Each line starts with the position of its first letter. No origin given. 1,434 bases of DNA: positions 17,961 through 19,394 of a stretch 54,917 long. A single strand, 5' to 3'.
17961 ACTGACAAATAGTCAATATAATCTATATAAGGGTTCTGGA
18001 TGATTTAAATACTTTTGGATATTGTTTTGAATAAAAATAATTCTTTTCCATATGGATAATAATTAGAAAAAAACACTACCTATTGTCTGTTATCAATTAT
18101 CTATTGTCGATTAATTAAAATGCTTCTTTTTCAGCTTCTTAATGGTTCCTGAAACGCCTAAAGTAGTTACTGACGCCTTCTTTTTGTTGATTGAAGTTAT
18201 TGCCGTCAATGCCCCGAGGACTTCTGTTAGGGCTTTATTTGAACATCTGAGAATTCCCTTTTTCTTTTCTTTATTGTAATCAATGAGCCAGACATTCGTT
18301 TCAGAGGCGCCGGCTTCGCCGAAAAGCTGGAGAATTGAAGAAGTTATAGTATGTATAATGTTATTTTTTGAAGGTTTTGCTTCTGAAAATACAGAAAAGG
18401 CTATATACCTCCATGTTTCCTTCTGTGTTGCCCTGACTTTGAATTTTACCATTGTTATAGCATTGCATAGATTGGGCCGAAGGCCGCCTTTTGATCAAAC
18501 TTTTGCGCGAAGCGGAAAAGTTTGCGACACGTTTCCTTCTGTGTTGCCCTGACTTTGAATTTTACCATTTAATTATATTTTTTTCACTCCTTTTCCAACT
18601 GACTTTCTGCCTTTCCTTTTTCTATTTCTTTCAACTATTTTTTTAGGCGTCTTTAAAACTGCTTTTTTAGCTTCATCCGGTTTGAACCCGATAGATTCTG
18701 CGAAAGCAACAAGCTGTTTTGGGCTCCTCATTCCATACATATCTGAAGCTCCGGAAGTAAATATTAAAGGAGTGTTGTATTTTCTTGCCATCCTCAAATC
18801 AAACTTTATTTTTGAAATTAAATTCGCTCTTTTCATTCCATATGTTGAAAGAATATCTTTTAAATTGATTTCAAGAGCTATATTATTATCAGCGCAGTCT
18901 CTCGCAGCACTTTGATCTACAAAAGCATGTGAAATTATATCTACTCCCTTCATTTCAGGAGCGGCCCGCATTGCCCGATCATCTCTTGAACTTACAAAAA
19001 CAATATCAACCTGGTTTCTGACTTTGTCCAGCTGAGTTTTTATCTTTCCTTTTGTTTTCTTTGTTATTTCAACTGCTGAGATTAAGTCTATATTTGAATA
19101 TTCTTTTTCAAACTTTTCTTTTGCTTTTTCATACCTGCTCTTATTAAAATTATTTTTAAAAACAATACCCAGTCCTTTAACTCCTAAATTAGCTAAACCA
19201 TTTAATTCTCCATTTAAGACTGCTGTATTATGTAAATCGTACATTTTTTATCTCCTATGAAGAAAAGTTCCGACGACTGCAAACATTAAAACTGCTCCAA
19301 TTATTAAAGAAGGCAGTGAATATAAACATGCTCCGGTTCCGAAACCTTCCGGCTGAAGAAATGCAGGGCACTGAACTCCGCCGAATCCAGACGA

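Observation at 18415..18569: Second member of the same element family splits the rpp30-pop5 junction (77-bp insert, perfect 39-bp start-region duplication)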

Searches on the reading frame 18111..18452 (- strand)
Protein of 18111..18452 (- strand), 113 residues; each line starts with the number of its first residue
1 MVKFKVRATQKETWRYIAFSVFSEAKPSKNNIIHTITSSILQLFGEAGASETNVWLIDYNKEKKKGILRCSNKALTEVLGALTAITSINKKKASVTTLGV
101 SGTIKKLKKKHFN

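Call 10: find_encoding_contigs(protein=window:18111-18452:-, flank=3000, max_places=10)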
Protein window:18111-18452:- (113 aa): no gene with exactly this product is on record in the collection.

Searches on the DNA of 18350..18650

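Call 22: search_rna_families(source=window, start=18350, end=18650, threshold=evalue, max_evalue=10)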
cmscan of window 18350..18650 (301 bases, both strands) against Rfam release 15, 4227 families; matches with E-value up to 10: 6.
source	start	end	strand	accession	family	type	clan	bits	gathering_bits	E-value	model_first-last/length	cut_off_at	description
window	18367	18397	+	RF02281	TtnuCD4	Gene; snRNA; snoRNA; CD-box;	-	17.1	60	0.87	16-60/60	no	Tetrahymena snoRNA TtnuCD4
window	18469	18529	+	RF01544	TB11Cs5H3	Gene; snRNA; snoRNA; HACA-box;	-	15.9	50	0.69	1-65/65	no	Trypanosomatid snoRNA TB11Cs5H3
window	18350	18429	+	RF00476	snosnR61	Gene; snRNA; snoRNA; CD-box;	CL00051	14.3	45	8.2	1-85/85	no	Small nucleolar RNA snR61/Z1/Z11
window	18511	18573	-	RF02305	TtnuCD31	Gene; snRNA; snoRNA; CD-box;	-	13.9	75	9.1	1-67/67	no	Tetrahymena snoRNA TtnuCD31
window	18350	18406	+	RF02881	MH_s25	Gene; sRNA;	-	13.3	114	3.7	148-207/207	5'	Mesorhizobail RNA 25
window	18475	18585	-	RF02634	EF3314_EF3315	Gene; sRNA;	-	9.7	100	8.4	1-141/141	no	Enterococcus sRNA EF3314_EF3315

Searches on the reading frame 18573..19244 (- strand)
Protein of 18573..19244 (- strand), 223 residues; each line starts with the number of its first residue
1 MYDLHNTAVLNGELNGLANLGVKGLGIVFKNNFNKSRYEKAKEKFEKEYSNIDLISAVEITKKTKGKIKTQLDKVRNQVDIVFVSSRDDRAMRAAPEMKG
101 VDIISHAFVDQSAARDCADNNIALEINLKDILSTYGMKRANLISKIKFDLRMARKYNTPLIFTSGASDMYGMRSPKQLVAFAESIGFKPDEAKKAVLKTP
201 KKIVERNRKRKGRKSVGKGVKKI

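Call 31: find_homologous_proteins(query=window:18573-19244:-, max_evalue=1e-10)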
Query window:18573-19244:- (223 aa): 32 proteins with E <= 1e-10 among 482 candidates.
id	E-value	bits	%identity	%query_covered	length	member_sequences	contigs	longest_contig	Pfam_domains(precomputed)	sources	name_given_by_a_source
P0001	1.8e-137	474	100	100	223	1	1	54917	PF01876.23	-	-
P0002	3.2e-105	368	77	100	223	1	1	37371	PF01876.23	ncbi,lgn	-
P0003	1.3e-101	356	74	100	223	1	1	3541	PF01876.23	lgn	-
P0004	8.1e-71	256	55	99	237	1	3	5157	PF01876.23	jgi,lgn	-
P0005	1.3e-69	252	52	100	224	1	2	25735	PF01876.23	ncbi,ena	-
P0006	2.4e-69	251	55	99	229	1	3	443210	PF01876.23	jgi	-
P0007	2.8e-67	244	52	99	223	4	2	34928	PF01876.23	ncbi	-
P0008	3.4e-66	241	50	99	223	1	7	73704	PF01876.23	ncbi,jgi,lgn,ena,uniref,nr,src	ncbi:TPA: hypothetical protein H1005_00560 [archaeon]|uniref:Ribonuclease P protein component 3 n=1 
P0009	1.1e-65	239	53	93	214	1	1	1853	PF01876.23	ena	-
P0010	6.9e-65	237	52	99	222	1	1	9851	PF01876.23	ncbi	-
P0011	1.6e-64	235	53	99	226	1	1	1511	PF01876.23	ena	-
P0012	1.7e-64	235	51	99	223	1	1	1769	PF01876.23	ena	-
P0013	1.8e-64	235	50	99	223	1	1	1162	PF01876.23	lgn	-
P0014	3.6e-64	234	52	100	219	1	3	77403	PF01876.23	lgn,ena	-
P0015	1.4e-63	232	49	99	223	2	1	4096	PF01876.23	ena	-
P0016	4.3e-63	231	50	99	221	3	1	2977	PF01876.23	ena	-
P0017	3.9e-62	228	50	100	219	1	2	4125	PF01876.23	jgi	-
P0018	4.9e-62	227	50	94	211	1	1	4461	PF01876.23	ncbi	-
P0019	9.6e-62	226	49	99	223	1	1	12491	PF01876.23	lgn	-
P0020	4.8e-61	224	49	99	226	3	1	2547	PF01876.23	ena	-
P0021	1.8e-60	222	45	100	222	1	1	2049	PF01876.23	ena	-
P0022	1.9e-60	222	51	99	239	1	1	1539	PF01876.23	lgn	-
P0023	3.7e-60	221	53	92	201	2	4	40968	PF01876.23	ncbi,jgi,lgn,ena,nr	ncbi:MAG: RNase P subunit p30 family protein [Candidatus Undinarchaeales archaeon]|jgi:ribonuclease 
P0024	4.1e-60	221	51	100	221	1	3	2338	PF01876.23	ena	-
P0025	1.6e-59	219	47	100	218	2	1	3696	PF01876.23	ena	-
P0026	3.9e-59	218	45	99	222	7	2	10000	PF01876.23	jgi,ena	-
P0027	4.2e-58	215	47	95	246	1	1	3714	PF01876.23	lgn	-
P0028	6.5e-58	214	49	100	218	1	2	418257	PF01876.23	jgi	-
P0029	1.9e-57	212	48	100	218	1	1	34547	PF01876.23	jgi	-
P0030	7.3e-57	210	44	99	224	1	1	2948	PF01876.23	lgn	-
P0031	2.1e-56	209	46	100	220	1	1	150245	PF01876.23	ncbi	ncbi:MAG: RNase P subunit p30 family protein [archaeon]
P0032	5.7e-54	201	48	94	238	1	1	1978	PF01876.23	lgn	-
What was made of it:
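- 18573..19244 (-): rpp30 (RNase P protein component 3), the upstream gene. It is intact. PF01876 in call 31.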

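Call 32: find_encoding_contigs(protein=P0002, flank=4000, max_places=3)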
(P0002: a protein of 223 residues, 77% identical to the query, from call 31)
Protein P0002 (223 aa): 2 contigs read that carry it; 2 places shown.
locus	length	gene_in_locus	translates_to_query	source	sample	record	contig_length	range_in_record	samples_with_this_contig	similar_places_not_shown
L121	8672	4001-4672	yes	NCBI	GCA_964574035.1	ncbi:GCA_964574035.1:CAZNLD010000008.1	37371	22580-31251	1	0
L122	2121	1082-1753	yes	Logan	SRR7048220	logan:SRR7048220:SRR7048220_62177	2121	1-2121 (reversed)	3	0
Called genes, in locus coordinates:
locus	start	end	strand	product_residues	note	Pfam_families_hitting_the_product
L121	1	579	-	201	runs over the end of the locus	PF01895:PhoU, PF02080:TrkA_C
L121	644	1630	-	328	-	-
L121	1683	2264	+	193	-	-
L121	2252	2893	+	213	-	PF01694:Rhomboid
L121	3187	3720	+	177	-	PF00827:Ribosomal_L15e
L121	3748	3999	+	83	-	-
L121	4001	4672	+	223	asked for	PF01876:RNase_P_p30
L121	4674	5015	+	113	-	PF01900:RNase_P_Rpp14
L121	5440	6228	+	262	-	PF10584:Proteasome_A_N, PF00227:Proteasome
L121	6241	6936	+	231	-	PF01172:SBDS_N, PF09377:SBDS_domain_II, PF20268:SBDS_C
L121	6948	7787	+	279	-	PF22625:ECR1_N_2, PF14382:ECR1_N (weak), PF21266:S1_RRP4, PF00013:KH_1 (weak), PF15985:KH_6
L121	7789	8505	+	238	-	PF01138:RNase_PH, PF03725:RNase_PH_C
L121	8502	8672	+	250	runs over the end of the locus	PF01138:RNase_PH, PF03725:RNase_PH_C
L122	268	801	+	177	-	PF00827:Ribosomal_L15e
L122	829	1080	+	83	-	-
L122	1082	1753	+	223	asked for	PF01876:RNase_P_p30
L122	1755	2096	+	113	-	PF01900:RNase_P_Rpp14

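Call 33: find_encoding_contigs(protein=P0003, flank=4000, max_places=3)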
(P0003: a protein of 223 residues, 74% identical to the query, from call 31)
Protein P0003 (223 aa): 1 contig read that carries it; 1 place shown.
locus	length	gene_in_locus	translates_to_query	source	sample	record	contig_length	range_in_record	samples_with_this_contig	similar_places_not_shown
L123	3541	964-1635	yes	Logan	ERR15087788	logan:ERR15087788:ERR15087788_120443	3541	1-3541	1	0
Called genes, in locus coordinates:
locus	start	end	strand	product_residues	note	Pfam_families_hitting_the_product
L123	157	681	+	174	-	PF00827:Ribosomal_L15e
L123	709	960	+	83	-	-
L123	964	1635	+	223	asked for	PF01876:RNase_P_p30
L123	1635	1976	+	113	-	PF01900:RNase_P_Rpp14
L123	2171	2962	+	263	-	PF10584:Proteasome_A_N, PF00227:Proteasome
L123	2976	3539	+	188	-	?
